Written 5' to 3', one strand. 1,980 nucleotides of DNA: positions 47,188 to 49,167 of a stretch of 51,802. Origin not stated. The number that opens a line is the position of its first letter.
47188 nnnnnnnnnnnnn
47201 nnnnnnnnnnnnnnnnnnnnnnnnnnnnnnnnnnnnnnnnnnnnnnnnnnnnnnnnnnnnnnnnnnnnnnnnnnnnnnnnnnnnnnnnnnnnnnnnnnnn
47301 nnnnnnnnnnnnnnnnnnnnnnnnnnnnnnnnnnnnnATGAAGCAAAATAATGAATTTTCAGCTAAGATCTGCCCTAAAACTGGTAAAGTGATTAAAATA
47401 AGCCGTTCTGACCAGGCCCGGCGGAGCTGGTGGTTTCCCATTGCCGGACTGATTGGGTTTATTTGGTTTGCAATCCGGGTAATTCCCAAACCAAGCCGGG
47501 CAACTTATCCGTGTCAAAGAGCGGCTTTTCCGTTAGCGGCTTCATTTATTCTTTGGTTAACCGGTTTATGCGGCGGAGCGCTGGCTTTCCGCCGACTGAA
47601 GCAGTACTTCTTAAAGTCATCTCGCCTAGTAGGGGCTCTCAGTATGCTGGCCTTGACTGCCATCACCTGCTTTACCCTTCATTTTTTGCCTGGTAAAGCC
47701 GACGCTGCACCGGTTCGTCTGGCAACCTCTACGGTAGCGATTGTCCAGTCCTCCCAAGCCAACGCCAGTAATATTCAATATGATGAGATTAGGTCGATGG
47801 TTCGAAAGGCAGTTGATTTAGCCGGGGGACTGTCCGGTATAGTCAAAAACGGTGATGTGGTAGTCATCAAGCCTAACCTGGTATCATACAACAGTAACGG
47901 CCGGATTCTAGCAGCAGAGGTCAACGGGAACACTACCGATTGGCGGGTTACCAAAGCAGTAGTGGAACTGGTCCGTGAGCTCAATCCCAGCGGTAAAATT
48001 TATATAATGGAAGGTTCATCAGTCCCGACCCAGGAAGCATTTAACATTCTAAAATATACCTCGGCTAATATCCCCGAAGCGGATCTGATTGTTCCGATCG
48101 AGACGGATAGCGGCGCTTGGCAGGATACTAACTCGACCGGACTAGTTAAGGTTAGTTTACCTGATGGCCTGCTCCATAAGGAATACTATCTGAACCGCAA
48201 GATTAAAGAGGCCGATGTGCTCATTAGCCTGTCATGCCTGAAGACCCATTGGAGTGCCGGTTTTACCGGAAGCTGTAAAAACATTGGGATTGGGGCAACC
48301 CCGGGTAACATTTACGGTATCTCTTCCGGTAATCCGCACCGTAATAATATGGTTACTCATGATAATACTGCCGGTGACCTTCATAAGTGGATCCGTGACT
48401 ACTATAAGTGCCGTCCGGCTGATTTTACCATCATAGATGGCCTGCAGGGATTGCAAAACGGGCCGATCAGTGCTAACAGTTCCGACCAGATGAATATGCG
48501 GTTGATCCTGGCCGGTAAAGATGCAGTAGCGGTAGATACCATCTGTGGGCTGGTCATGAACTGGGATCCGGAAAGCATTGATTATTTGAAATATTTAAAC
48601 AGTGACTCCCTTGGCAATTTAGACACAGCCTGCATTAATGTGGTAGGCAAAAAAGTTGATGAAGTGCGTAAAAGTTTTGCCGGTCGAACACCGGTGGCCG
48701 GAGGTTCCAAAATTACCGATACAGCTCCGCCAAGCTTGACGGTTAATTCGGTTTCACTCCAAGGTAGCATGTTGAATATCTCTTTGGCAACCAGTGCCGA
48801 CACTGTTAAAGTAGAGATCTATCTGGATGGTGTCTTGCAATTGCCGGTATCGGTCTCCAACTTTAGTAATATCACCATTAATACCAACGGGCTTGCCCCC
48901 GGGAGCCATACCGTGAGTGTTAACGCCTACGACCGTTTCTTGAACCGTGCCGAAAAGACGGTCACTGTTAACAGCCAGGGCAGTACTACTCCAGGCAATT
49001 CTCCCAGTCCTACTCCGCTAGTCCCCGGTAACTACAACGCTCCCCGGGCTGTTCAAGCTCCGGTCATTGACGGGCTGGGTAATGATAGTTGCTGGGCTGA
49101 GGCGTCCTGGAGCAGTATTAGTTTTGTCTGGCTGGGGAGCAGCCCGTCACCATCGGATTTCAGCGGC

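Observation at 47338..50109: DUF362 domain fused to Ig-like, CBM9-like and CBM2 modules as the last gene of the cellulase array: candidate new cellulose-directed activity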

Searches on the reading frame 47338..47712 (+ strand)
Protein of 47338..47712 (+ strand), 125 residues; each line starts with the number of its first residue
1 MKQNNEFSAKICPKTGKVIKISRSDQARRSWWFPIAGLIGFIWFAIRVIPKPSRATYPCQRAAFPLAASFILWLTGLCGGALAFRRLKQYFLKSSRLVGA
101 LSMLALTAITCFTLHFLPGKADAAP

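Call 41: find_homologous_proteins(query=window:47338-47712:+, max_evalue=0.001)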
Query seq(125 aa) (125 aa): 112 proteins with E <= 0.001 among 132 candidates.
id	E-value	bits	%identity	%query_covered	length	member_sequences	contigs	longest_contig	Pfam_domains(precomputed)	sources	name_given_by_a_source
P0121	5.7e-25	106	56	69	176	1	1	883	-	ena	-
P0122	6.4e-25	105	58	68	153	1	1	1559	-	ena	-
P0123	9.5e-25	105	52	75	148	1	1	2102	-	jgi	jgi:hypothetical protein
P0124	3.1e-24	103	43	92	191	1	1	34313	-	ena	-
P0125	7.3e-24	102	45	79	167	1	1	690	-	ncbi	-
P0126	4.6e-23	100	55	66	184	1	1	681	-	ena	-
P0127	7.1e-23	99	47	86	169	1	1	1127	-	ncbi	-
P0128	1.2e-22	98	43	86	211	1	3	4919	-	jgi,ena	-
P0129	1.7e-22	98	46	73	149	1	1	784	-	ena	-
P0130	1.1e-21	95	51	67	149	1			-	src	-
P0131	1.2e-21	95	43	87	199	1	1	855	-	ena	-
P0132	1.2e-21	95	47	78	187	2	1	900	-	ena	-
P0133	1.3e-21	95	52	67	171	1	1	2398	-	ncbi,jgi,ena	-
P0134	2.6e-21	94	53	62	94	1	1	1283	-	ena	-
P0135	2.6e-21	94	47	71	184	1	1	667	-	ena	-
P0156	1.4e-18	85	52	73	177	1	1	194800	-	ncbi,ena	-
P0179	2.1e-16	78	44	74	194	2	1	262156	-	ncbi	-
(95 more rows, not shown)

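Call 43: find_encoding_contigs(protein=P0156, flank=6000, max_places=2)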
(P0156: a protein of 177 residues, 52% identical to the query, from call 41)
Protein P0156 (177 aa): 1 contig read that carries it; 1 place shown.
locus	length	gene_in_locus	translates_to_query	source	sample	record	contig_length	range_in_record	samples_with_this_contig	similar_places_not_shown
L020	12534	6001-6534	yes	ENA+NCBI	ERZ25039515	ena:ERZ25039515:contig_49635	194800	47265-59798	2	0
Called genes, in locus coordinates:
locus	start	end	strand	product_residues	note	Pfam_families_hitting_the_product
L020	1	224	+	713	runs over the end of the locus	PF13385:Laminin_G_3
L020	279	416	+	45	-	-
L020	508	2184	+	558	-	PF13734:Inhibitor_I69, PF01640:Peptidase_C10, PF13620:CarboxypepD_reg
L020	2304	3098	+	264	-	PF01791:DeoC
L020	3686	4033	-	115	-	-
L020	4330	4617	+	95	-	PF01909:NTP_transf_2, PF18765:Polbeta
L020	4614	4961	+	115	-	PF01934:HepT-like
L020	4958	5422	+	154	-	PF01959:DHQS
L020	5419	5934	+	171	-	PF26558:DHQS_2nd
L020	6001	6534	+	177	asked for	-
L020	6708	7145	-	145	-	-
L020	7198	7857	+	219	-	-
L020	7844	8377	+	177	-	-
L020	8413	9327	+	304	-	PF13204:Apiosidase, PF12904:Collagen_bind_2 (faint)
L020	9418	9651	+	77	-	-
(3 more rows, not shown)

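Call 44: find_encoding_contigs(protein=P0179, flank=6000, max_places=2)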
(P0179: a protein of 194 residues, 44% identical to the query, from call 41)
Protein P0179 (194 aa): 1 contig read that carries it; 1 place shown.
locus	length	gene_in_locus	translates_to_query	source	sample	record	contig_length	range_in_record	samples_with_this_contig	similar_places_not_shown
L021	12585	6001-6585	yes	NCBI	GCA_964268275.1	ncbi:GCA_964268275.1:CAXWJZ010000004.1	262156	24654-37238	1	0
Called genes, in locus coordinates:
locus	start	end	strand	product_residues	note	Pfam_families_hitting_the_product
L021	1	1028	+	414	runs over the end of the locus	PF00248:Aldo_ket_red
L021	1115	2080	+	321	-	PF00248:Aldo_ket_red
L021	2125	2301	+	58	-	-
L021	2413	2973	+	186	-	PF02627:CMD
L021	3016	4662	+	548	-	PF00135:COesterase, PF20434:BD-FAE, PF07859:Abhydrolase_3 (weak)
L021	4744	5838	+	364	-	PF12697:Abhydrolase_6 (weak)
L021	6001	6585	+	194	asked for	-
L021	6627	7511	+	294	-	PF04015:DUF362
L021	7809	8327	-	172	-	PF04002:RadC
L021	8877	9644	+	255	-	-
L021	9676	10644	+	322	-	PF12833:HTH_18, PF00165:HTH_AraC (weak)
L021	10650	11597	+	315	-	-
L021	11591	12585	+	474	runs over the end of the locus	-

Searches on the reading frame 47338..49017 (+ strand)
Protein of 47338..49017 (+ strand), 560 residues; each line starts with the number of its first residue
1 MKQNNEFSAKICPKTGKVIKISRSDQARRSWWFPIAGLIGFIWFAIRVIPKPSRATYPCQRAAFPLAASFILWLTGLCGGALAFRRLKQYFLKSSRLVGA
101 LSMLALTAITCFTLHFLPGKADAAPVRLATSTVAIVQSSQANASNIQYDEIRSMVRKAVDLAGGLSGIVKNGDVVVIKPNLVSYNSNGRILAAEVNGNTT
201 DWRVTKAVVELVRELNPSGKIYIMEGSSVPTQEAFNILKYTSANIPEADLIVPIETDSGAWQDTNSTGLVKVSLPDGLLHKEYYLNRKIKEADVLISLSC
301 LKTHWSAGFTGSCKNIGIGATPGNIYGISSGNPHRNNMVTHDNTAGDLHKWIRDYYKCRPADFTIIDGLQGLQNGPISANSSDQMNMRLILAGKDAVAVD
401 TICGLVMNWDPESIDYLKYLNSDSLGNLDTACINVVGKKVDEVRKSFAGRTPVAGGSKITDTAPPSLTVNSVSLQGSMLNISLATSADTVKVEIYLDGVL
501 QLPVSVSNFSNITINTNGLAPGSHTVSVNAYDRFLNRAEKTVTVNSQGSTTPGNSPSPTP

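Call 96: predict_structure(alignment_id=A3)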
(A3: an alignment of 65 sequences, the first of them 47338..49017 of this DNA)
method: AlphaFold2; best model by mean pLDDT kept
length: 560 residues; sequences in the alignment: 65
mean_pLDDT: 89.0   pTM: 0.80
mean pLDDT of the five models: 89.0, 88.1, 87.3, 87.0, 85.2
residues with pLDDT >= 90: 369; 70-90: 136; 50-70: 42; < 50: 13
segments of 3 or more residues with pLDDT < 50: 1-8
pLDDT, mean of each block of 10 residues (from residue 1): 45 74 54 76 76 65 80 83 78 76 87 64 90 98 98 99 98 98 89 94 98 99 94 96 98 96 96 98 98 98 88 94 91 85 88 98 98 78 93 98 96 96 98 98 90 85 98 97 98 97 95 96 97 98 87 52
secondary structure, 60 per line:
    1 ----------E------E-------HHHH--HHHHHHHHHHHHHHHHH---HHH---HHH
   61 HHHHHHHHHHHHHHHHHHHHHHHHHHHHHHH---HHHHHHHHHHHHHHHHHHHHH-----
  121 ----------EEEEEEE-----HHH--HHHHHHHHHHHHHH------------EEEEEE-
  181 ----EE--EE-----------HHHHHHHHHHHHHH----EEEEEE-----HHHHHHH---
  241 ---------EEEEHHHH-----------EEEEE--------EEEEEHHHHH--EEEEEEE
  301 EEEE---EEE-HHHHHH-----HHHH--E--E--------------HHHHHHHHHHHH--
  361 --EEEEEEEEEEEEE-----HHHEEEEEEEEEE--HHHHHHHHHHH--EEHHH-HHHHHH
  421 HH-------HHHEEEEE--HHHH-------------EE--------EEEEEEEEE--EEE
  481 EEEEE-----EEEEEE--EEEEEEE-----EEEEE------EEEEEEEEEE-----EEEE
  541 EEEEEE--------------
elements in order: H26-29 H32-48 H58-91 H95-115 E131-137 H148-161 E174-179 H202-215 E220-225 H231-237 E250-253 H254-257 E269-273 E282-286 H287-291 E294-304 E308-310 H312-317 H323-326 H347-358 E363-375 E384-393 H396-406 H415-422 E433-437 H440-443 E467-475 E478-485 E491-496 E499-505 E511-515 E522-531 E537-546
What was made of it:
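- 47338..47697 (+): N-terminal module, aa 1-120, with three hydrophobic helices. It is conserved as the N-terminus of DUF362 proteins in several phyla. AF2 helices 32-48, 58-91, 95-115 at pLDDT 65-87 (call 96).
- Checked: They are predicted as helices 32-48, 58-91 and 95-115 (call 96).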
